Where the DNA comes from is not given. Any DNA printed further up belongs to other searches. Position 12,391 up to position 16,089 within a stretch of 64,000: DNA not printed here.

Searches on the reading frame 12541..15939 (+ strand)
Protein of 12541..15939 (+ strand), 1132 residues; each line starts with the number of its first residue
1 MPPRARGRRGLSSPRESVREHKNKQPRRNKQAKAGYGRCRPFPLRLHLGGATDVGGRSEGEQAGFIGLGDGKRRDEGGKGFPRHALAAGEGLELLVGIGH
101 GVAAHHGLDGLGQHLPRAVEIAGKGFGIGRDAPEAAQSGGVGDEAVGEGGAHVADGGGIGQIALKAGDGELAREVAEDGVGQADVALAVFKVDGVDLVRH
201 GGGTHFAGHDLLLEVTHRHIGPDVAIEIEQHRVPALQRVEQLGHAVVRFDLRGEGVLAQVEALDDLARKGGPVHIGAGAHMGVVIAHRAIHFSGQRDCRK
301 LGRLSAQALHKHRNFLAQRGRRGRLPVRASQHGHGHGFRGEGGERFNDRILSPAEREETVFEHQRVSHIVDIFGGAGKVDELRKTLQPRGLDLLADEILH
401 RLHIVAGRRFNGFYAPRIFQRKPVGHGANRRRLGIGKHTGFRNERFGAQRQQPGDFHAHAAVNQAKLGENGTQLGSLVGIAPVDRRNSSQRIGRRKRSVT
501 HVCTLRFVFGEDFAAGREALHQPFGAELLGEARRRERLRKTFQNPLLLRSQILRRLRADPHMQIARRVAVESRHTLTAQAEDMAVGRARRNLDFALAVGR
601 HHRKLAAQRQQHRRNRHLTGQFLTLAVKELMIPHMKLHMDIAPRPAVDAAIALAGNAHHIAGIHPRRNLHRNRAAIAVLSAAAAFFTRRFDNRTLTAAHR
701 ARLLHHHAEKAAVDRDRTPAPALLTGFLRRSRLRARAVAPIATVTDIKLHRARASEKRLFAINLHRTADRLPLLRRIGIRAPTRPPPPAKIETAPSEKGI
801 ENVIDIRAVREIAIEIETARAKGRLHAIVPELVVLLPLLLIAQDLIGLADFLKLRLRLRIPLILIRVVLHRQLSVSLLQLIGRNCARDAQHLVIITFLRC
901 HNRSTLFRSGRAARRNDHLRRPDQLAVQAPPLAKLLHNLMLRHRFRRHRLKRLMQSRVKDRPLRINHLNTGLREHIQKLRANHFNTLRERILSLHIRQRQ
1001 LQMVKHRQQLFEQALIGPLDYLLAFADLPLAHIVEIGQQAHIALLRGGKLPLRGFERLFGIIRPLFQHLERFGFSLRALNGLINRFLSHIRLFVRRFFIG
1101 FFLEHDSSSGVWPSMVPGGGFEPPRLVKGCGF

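Call 49: find_encoding_contigs(protein=window:12541-15939:+, flank=10000, max_places=5)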
Protein window:12541-15939:+ (1132 aa): no gene with exactly this product is on record in the collection.
